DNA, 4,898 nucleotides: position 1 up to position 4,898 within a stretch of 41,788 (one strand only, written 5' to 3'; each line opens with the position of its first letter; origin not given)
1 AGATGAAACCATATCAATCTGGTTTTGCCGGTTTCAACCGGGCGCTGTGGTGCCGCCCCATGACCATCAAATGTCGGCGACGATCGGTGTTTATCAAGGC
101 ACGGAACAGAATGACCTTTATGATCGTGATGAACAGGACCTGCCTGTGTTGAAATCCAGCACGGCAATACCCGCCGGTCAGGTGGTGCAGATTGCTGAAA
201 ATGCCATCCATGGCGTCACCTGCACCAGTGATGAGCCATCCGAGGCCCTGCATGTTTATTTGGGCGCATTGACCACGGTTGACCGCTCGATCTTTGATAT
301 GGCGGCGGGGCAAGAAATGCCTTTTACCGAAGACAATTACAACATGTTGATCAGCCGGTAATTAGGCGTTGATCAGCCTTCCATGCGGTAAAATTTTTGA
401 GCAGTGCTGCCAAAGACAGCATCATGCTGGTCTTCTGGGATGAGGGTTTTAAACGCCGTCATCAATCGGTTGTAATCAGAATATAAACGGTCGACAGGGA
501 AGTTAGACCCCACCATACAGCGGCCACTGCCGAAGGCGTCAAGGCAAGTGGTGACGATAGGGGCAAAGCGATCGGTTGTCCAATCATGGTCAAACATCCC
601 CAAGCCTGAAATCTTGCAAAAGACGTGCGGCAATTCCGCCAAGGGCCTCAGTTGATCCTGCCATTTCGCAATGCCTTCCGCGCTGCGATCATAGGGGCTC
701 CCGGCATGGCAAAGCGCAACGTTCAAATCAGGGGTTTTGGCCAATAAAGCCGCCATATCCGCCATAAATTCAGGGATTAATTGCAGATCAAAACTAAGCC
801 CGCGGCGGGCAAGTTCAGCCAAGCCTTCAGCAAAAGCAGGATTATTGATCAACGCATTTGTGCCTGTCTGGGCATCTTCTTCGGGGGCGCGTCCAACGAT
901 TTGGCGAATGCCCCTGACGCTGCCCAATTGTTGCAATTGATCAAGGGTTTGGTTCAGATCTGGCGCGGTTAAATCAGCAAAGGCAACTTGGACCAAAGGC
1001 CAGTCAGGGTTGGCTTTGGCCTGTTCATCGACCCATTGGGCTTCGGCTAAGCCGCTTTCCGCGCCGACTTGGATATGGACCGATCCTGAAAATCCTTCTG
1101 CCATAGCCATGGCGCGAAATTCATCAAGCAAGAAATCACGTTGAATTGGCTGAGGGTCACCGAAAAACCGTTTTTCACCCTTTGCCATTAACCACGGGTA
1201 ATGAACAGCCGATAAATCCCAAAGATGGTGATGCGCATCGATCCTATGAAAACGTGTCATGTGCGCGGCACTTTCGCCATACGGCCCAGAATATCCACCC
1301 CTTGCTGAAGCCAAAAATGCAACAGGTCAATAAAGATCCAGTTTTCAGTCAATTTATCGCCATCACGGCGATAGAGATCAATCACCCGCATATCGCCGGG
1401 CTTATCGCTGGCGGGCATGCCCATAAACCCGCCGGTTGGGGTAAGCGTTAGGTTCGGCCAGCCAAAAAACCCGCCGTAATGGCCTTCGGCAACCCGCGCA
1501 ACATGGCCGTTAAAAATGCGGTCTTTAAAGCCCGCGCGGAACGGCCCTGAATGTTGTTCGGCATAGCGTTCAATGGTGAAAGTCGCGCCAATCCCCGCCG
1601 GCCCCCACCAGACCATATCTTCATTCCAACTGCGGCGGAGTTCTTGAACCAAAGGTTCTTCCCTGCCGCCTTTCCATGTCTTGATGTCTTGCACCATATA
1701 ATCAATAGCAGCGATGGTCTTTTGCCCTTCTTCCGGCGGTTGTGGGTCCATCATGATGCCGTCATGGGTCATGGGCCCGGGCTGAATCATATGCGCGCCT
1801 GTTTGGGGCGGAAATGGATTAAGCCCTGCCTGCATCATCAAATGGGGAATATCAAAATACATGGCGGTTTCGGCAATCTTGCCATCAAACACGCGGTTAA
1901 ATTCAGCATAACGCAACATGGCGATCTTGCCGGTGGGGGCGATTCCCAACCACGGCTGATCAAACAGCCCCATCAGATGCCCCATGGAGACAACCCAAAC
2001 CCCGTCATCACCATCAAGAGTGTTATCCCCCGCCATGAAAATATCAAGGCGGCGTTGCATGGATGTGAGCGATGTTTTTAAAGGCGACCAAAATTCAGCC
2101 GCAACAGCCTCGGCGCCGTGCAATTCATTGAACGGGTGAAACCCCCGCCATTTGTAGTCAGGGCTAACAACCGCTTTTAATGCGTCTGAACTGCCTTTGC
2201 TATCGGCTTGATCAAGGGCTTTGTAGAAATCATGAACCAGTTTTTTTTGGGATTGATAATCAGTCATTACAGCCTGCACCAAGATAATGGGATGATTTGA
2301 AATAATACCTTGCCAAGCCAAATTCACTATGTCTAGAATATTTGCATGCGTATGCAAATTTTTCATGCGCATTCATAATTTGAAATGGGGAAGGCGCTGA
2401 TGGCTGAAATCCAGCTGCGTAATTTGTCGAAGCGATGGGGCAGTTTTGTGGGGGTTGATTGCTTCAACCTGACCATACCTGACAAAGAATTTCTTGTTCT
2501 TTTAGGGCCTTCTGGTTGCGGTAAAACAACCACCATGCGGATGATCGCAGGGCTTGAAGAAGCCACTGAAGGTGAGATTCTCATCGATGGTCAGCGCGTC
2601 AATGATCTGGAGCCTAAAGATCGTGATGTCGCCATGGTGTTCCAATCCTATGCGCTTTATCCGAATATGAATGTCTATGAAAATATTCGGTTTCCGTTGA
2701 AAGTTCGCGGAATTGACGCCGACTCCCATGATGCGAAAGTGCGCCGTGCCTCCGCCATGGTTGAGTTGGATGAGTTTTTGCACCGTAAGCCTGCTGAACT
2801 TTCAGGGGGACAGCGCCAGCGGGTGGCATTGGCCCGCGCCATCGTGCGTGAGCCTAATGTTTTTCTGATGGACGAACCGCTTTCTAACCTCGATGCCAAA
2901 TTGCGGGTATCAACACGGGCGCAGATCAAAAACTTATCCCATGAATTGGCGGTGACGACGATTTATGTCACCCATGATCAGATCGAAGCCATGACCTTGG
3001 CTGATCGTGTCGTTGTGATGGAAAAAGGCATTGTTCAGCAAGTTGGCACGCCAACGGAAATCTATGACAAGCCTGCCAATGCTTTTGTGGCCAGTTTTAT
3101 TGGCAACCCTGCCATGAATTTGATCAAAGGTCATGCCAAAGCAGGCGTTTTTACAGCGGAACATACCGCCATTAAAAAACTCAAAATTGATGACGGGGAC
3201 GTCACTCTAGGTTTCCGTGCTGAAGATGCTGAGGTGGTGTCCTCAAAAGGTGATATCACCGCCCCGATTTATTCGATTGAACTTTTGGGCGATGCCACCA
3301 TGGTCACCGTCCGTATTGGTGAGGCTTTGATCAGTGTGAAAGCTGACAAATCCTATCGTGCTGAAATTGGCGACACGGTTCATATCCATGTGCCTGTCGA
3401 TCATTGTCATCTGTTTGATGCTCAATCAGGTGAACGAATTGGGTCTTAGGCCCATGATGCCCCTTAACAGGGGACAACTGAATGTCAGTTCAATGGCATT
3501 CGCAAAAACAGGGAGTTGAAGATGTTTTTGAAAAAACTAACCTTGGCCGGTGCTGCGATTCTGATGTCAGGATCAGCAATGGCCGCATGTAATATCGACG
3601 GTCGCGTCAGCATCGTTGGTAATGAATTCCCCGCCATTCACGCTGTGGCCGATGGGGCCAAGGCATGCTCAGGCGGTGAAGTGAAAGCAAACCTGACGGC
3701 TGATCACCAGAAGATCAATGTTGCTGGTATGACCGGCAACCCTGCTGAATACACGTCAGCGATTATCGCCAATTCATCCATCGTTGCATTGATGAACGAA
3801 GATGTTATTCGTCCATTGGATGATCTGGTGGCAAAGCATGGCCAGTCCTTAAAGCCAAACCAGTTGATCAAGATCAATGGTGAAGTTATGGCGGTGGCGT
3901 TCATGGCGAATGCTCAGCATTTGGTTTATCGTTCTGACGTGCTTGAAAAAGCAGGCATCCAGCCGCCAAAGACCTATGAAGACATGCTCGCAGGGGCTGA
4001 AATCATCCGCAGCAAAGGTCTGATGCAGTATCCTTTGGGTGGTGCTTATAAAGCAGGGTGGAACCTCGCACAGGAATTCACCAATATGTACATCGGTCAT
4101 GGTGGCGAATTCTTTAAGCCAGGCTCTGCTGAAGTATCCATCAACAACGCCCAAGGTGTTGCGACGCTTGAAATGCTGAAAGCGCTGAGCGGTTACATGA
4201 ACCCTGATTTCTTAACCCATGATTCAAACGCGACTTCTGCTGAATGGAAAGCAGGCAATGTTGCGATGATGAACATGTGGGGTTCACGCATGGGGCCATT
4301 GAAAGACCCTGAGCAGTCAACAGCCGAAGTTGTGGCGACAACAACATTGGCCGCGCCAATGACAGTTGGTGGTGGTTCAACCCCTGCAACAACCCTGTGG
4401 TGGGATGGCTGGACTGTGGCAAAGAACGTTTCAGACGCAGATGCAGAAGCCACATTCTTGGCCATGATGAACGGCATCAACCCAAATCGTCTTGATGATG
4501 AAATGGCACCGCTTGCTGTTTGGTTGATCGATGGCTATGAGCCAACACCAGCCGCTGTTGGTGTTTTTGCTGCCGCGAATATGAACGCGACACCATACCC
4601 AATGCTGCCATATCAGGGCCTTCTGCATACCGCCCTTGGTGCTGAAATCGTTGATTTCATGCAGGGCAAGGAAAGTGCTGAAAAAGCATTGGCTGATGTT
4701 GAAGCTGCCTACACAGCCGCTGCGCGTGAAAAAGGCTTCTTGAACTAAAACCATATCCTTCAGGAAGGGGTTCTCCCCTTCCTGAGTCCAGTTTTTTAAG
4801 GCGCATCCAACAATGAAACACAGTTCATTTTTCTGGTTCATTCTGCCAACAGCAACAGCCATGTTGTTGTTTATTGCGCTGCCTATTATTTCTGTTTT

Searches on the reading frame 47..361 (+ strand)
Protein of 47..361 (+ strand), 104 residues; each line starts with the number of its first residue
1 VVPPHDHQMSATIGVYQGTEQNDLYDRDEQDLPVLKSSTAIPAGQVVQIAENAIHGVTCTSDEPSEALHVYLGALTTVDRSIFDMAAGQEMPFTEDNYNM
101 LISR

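Call 6: search_protein_families(library=pfam, proteins=[window:47-361:+], max_evalue=0.01)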
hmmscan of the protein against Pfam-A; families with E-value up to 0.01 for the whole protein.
window:47-361:+ (104 aa): 1 family
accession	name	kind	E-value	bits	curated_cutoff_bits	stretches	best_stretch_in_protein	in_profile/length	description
PF07883.17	Cupin_2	-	0.0025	17.9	27.2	1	3-71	12-70/70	Cupin domain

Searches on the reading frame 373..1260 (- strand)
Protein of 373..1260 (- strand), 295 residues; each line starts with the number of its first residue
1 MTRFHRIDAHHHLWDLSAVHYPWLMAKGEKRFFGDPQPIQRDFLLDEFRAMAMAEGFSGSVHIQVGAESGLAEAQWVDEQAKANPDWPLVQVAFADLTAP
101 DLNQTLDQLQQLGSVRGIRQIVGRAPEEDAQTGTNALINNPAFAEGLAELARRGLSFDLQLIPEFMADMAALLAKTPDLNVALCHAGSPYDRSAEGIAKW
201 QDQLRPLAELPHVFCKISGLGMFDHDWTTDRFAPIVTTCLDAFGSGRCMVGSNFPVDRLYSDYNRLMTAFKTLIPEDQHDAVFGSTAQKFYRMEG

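Call 4: search_protein_families(library=pfam, proteins=[window:373-1260:-], max_evalue=0.01)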
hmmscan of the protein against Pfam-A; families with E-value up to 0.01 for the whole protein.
window:373-1260:- (295 aa): 1 family
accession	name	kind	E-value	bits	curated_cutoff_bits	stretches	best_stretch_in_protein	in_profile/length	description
PF04909.20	Amidohydro_2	-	3.5e-34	119.3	26.4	1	7-292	1-288/289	Amidohydrolase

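Call 7: search_protein_families(library=ncbifam, proteins=[window:373-1260:-], max_evalue=0.001)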
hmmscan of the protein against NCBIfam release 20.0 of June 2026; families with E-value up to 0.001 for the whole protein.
window:373-1260:- (295 aa): 1 family
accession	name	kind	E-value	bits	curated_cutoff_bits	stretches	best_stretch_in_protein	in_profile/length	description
NF052480.1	FuconLaconase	equivalog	4.6e-38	131.4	400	1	6-293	2-286/287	L-fucono-1,5-lactonase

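Call 21: search_solved_structures(query=window:373-1260:-, max_evalue=0.01)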
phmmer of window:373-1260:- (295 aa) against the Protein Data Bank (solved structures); distinct sequences matched with E-value up to 0.01: 2.
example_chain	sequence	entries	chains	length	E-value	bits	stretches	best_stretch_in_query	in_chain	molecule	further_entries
4dlf_A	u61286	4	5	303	4.5e-23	85.1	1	6-292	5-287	Amidohydrolase 2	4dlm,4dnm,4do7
6uvz_A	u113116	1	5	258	1.7e-11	47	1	140-291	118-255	Amidohydrolase 2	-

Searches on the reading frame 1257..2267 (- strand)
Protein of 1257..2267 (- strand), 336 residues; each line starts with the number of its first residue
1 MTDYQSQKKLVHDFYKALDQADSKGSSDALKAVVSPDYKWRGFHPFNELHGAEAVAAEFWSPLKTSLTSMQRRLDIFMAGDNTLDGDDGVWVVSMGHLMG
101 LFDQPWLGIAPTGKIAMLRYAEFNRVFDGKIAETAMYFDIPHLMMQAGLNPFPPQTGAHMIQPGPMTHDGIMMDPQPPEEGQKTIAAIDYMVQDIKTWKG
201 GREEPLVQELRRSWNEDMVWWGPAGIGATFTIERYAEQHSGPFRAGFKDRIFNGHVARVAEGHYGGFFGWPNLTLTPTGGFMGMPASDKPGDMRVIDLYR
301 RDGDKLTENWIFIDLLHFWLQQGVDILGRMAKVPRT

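Call 4: search_protein_families(library=pfam, proteins=[window:1257-2267:-], max_evalue=0.01)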
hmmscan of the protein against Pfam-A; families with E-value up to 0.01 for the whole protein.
window:1257-2267:- (336 aa): 2 families
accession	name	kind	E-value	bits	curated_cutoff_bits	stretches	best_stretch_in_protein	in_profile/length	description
PF07366.18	SnoaL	-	2.3e-16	60.2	28.4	2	276-318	80-122/126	SnoaL-like polyketide cyclase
PF12680.13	SnoaL_2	-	1.2e-11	45.6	27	1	11-133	1-101/102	SnoaL-like domain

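Call 7: search_protein_families(library=ncbifam, proteins=[window:1257-2267:-], max_evalue=0.001)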
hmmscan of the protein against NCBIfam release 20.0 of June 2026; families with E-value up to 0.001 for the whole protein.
window:1257-2267:- (336 aa): 1 family
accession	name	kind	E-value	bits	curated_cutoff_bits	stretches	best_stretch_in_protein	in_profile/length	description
TIGR02096.1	TIGR02096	subfamily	5.2e-05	23.6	97.1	0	10-146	3-127/129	ketosteroid isomerase-related protein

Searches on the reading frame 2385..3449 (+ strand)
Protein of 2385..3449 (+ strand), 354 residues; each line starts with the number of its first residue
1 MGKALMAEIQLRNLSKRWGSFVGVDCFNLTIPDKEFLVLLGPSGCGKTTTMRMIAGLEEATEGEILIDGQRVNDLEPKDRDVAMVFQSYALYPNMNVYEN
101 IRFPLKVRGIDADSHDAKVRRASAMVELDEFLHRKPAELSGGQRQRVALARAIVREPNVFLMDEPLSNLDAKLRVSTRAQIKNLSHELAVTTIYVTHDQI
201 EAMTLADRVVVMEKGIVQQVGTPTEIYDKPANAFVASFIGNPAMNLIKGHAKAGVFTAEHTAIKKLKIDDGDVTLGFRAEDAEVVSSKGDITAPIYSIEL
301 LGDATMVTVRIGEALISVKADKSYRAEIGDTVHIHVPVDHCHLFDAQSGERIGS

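Call 6: search_protein_families(library=pfam, proteins=[window:2385-3449:+], max_evalue=0.01)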
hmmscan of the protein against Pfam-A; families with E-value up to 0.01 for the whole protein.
window:2385-3449:+ (354 aa): 9 families
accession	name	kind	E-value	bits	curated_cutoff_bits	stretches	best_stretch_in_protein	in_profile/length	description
PF00005.33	ABC_tran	-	5.6e-35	121.3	25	1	27-166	4-136/137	ABC transporter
PF08402.16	TOBE_2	-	4.1e-06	27.3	21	1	278-344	4-76/76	TOBE domain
PF02463.25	SMC_N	-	1.4e-05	25.1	40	1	39-216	29-218/220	RecF/RecN/SMC N terminal domain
PF17912.7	OB_MalK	-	0.00087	20.6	27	1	240-281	1-52/53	MalK OB fold domain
PF03215.21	Rad17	-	0.00092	19.6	23.8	1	33-99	44-110/186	Rad17 P-loop domain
PF13401.12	AAA_22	-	0.0022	18.7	27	1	34-59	5-30/130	AAA domain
PF24389.1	ORC-CDC6-like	-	0.0022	17.2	27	1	14-54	11-52/571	ORC-CDC6-like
PF20720.3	nSTAND3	-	0.0044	17.2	27.2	0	33-55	16-38/155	Novel STAND NTPase 3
PF00004.35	AAA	-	0.0099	16.8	21.2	0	38-56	2-20/131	ATPase family associated with various cellular activities (AAA)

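Call 8: search_protein_families(library=ncbifam, proteins=[window:2385-3449:+], max_evalue=0.001)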
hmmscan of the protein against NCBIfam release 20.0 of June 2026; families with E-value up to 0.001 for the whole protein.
window:2385-3449:+ (354 aa): 187 families (the best 25 are shown)
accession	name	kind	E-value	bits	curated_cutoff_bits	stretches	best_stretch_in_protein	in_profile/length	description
NF008653.0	PRK11650.1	subfamily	2e-136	454.8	432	1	6-352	1-355/357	sn-glycerol-3-phosphate ABC transporter ATP-binding protein UgpC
NF008233.0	PRK11000.1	equivalog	3.9e-106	355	568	1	6-346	1-355/369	maltose/maltodextrin ABC transporter ATP-binding protein MalK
TIGR03265.1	PhnT2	equivalog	5.2e-97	325.2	457.7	1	7-342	3-350/353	putative 2-aminoethylphosphonate ABC transporter ATP-binding protein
NF040933.2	ABC_arch_GlcV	equivalog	1.3e-94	317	450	1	9-344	3-357/357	glucose ABC transporter ATP-binding protein GlcV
NF006987.0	PRK09452.1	equivalog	5.9e-93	311.5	482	1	9-247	18-254/378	spermidine/putrescine ABC transporter ATP-binding protein PotA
NF043075.1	MMSYN1_0197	equivalog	2.9e-92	309.2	550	1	9-344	3-339/341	spermidine/putrescine ABC transporter ATP-binding protein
TIGR01187.1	potA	subfamily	2.2e-87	293.2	355.6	1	39-338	1-319/325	polyamine ABC transporter ATP-binding protein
NF008513.0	PRK11432.1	equivalog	5.4e-87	292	496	1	9-336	7-339/351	ferric ABC transporter ATP-binding protein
NF040840.2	tungstate_WtpC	equivalog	3.5e-82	276.5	440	1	9-324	2-324/347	tungstate ABC transporter ATP-binding protein WtpC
TIGR00968.1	3a0106s01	subfamily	8.8e-82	274.2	342.75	1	9-241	1-233/237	sulfate ABC transporter ATP-binding protein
NF008105.0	PRK10851.1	equivalog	9e-73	245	502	1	9-294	3-291/362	sulfate/thiosulfate ABC transporter ATP-binding protein CysA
TIGR03258.1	PhnT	equivalog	3.9e-72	243.2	499.15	1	8-340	8-353/359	2-aminoethylphosphonate ABC transport system ATP-binding subunit PhnT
NF008621.0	PRK11607.1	equivalog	1.1e-71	241.7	613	1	3-268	14-281/377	putrescine ABC transporter ATP-binding subunit PotG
TIGR01186.1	proV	subfamily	2.6e-69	234.1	326.6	1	18-244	3-235/363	betaine/proline/choline family ABC transporter ATP-binding protein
TIGR03415.1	ABC_choXWV_ATP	equivalog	6.1e-54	183.4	483.75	1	13-247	29-274/382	choline ABC transporter ATP-binding protein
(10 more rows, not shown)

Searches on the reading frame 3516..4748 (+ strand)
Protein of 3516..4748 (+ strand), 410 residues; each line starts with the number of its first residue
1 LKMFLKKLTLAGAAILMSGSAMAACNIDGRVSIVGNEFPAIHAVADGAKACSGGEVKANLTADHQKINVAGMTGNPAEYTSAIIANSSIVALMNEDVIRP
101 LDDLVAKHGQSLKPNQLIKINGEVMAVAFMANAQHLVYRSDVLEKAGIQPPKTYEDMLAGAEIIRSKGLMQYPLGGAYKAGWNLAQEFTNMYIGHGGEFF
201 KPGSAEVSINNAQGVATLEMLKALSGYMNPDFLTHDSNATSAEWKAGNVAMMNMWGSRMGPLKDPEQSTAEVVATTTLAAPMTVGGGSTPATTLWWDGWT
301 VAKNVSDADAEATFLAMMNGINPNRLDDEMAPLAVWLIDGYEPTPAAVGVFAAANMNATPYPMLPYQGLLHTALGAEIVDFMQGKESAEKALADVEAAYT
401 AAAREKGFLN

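Call 6: search_protein_families(library=pfam, proteins=[window:3516-4748:+], max_evalue=0.01)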
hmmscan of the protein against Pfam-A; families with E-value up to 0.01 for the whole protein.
window:3516-4748:+ (410 aa): 2 families
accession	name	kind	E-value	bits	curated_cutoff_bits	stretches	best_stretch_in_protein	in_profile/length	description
PF13416.11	SBP_bac_8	-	6.4e-17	62.7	27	1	60-314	21-239/279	Bacterial extracellular solute-binding protein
PF01547.30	SBP_bac_1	-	2e-16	61.3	26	1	65-317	38-299/307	Bacterial extracellular solute-binding protein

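Call 8: search_protein_families(library=ncbifam, proteins=[window:3516-4748:+], max_evalue=0.001)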
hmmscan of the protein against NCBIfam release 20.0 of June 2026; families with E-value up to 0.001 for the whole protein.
window:3516-4748:+ (410 aa): 2 families
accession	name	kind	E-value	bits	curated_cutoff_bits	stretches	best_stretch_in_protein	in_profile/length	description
TIGR03851.1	chitin_NgcE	equivalog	6.4e-06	25.4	399.65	1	119-197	148-225/450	N-acetylglucosamine/diacetylchitobiose ABC transporter substrate-binding protein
NF008211.0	PRK10974.1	equivalog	0.00011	20.9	411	1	121-253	135-270/439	sn-glycerol-3-phosphate ABC transporter substrate-binding protein UgpB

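Call 32: search_solved_structures(query=window:3516-4748:+, max_evalue=0.01)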
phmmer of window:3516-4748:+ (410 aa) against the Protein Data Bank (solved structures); distinct sequences matched with E-value up to 0.01: 31.
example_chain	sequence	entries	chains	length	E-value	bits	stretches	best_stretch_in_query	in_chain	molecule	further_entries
5iai_A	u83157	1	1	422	5.5e-09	38.8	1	119-307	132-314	Sugar ABC transporter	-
6dtq_A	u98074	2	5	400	2.8e-07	33.1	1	117-305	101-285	maltose-binding protein MalE3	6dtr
7nbz_A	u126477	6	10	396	1.8e-06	30.5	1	116-300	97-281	Sulfoquinovosyl binding protein | Sulfoquinovosyl glycerol-binding protein SmoF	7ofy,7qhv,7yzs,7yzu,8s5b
7eho_A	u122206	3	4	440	2.1e-06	30.3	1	99-314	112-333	Chitin oligosaccharide binding protein NagB2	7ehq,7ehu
4r2f_A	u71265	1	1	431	3.2e-06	29.7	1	123-251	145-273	Extracellular solute-binding protein family 1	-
1eu8_A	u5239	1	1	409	7.4e-06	28.5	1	98-394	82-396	TREHALOSE/MALTOSE BINDING PROTEIN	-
8art_A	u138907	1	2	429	2e-05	27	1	69-168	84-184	Putative secreted maltose-binding protein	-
7c0r_A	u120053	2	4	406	3.3e-05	26.4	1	80-222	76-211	Sugar ABC transporter, periplasmic sugar-binding protein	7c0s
7c1b_A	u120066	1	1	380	4.6e-05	25.9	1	82-222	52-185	Sugar ABC transporter, periplasmic sugar-binding protein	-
7c0t_A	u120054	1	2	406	5.9e-05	25.5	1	74-222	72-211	Sugar ABC transporter, periplasmic sugar-binding protein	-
5xpj_A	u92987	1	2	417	6.6e-05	25.3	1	71-254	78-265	Binding protein component of ABC sugar transporter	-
5dvf_A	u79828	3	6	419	6.7e-05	25.3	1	71-254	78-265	Binding protein component of ABC sugar transporter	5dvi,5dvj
6jar_A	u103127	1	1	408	7.5e-05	25.2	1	119-256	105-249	ABC transporter, periplasmic substrate-binding protein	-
6jam_A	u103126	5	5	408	7.5e-05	25.2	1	119-256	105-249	ABC transporter, periplasmic substrate-binding protein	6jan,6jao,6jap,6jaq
6j9w_A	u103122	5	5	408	7.6e-05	25.1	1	119-256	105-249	ABC transporter, periplasmic substrate-binding protein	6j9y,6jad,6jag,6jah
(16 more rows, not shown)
